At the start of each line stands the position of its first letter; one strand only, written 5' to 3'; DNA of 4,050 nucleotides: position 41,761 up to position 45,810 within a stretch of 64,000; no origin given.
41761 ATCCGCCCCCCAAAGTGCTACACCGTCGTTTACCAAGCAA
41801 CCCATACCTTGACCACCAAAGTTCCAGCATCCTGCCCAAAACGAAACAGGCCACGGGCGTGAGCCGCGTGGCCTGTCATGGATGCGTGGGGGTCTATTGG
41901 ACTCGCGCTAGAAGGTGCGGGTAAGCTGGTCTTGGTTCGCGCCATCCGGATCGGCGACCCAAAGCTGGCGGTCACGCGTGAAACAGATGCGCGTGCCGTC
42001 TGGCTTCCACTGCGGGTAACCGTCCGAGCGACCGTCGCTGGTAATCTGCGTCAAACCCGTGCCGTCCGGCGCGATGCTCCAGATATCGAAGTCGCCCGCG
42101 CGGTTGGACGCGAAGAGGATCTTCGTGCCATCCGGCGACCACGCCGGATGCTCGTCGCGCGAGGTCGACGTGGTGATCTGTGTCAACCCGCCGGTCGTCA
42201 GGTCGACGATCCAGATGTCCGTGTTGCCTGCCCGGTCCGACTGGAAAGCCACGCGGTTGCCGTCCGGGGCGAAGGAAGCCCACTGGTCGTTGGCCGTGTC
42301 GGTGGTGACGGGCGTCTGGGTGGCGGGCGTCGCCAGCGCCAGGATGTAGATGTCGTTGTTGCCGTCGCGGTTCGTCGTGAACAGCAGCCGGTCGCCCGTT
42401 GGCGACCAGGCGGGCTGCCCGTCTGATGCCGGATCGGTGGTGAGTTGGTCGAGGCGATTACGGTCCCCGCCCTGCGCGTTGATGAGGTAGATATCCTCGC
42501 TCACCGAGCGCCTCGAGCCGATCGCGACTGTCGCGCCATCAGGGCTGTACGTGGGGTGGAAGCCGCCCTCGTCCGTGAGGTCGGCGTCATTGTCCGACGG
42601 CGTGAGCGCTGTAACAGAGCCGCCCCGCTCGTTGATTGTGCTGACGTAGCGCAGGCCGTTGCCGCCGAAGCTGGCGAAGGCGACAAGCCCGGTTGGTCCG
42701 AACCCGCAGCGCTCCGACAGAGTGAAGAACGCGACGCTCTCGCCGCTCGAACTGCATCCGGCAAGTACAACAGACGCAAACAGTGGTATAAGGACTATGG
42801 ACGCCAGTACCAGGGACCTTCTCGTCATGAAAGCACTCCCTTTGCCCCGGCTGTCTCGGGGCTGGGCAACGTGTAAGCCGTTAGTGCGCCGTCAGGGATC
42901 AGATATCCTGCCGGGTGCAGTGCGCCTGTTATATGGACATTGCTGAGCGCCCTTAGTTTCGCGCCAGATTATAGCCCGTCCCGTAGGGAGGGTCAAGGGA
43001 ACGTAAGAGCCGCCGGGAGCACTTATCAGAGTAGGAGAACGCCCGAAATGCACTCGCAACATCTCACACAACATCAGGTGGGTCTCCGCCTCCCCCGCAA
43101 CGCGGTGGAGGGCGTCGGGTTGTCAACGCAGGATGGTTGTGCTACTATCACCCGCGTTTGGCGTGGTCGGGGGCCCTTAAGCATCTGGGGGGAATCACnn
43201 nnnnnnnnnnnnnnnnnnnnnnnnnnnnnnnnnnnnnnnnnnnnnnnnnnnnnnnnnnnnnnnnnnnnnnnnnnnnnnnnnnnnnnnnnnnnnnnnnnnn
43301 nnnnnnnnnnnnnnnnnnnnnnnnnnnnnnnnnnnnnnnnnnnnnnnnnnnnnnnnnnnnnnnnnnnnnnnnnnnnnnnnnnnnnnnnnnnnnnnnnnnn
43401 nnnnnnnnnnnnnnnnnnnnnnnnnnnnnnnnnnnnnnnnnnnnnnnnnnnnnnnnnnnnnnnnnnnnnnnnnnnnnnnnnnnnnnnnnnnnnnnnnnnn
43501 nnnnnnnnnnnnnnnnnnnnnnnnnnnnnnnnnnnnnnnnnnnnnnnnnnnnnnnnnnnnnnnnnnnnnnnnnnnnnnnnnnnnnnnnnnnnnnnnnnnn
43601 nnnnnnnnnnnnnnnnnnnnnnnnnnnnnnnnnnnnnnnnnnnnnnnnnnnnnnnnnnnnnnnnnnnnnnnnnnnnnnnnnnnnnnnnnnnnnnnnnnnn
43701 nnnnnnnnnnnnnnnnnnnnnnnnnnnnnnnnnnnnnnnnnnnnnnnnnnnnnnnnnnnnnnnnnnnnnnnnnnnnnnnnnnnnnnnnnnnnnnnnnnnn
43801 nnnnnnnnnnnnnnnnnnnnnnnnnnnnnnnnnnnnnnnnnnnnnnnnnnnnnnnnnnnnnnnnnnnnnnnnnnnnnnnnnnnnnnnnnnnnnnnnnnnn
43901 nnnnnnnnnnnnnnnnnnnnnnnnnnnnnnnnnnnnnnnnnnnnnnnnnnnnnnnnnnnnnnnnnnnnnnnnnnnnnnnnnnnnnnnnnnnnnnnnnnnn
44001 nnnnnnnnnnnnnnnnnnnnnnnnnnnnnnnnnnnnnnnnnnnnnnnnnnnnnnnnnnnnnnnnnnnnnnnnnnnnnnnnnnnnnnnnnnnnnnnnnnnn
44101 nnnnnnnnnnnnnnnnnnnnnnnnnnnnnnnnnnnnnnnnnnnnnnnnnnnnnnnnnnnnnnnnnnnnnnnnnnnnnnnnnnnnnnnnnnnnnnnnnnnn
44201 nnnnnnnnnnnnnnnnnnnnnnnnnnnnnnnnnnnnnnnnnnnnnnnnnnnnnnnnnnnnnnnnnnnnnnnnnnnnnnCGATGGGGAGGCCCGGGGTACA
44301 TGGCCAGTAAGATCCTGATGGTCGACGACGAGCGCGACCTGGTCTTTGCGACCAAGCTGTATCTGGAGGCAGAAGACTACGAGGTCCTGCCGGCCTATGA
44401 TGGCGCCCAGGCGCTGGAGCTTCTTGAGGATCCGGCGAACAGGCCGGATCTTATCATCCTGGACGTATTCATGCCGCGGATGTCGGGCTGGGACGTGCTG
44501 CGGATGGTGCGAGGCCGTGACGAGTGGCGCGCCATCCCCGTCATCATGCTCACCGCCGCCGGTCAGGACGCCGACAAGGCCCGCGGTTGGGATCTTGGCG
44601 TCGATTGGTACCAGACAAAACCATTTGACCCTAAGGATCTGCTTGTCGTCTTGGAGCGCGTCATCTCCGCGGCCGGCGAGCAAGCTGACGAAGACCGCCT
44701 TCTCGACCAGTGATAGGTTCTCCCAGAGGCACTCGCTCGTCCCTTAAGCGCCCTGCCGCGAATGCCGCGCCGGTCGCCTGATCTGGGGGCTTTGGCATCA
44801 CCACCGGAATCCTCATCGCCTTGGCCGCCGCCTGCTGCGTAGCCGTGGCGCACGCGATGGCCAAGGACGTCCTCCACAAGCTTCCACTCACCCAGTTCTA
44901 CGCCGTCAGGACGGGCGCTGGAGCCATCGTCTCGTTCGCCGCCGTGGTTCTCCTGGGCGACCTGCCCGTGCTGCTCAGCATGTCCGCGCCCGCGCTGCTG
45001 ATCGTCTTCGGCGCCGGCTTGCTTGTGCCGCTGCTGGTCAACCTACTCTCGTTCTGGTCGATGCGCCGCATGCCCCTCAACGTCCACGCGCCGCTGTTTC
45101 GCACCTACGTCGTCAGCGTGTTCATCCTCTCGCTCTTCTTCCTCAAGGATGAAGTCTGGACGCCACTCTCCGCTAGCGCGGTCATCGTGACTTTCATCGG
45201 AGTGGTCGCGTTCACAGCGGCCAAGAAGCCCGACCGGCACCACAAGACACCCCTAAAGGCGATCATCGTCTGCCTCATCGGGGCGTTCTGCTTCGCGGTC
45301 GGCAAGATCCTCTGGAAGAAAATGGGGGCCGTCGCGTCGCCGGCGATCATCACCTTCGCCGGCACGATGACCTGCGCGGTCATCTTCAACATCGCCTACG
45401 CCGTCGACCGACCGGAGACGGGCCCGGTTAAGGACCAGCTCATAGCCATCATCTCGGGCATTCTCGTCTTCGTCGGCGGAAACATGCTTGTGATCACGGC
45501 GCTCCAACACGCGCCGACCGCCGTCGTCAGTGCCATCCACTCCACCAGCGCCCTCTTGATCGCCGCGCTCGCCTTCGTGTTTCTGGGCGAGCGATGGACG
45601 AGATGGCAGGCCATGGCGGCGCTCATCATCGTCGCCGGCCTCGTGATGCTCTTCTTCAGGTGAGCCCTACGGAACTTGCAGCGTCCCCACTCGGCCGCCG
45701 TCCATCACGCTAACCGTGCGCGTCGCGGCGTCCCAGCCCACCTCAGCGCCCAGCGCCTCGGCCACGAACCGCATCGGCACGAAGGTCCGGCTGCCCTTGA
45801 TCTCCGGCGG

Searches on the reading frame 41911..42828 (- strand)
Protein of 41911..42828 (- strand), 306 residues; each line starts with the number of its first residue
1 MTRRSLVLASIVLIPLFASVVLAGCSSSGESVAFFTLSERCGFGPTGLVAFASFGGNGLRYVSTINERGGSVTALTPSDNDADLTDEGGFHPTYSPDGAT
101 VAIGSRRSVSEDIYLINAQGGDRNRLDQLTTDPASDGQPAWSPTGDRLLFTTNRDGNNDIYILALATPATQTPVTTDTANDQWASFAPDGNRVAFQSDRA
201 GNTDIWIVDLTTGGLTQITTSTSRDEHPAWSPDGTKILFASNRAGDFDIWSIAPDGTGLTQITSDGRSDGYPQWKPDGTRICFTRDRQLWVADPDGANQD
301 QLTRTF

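Call 17: search_protein_families(library=pfam, proteins=[window:41911-42828:-], max_evalue=0.001)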
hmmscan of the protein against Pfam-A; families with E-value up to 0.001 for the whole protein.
window:41911-42828:- (306 aa): 6 families
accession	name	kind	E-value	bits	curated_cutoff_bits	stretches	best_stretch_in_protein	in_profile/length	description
PF07676.18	PD40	-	4.8e-41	138.3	20.9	4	215-251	1-38/38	WD40-like Beta Propeller Repeat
PF00930.27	DPPIV_N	-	5.1e-15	55.5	22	1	203-269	23-84/354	Dipeptidyl peptidase IV (DPP IV) N-terminal region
PF25174.1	Beta-prop_THOC3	-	9.4e-11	41.6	305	1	140-263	53-168/272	THOC3 beta-propeller domain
PF02897.21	Peptidase_S9_N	-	2.8e-06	26.8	24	1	94-216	236-361/414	Prolyl oligopeptidase, N-terminal beta-propeller domain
PF25460.1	Beta-prop_Aladin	-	0.00034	20.3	171.1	0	229-283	117-170/340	Aladin seven-bladed propeller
PF14583.12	Pectate_lyase22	-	0.00081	18.6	30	0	91-165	192-269/386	Oligogalacturonate lyase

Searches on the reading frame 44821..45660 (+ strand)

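Call 17: search_protein_families(library=pfam, proteins=[window:44821-45660:+], max_evalue=0.001)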
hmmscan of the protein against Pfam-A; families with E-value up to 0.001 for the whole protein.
window:44821-45660:+ (280 aa): 2 families
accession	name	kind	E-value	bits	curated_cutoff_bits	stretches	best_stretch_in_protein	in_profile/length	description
PF00892.27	EamA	-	1.4e-22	80.9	28.2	2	146-278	2-134/135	EamA-like transporter family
PF06027.18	SLC35F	-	3.5e-05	23.9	21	0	173-279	36-145/299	Solute carrier family 35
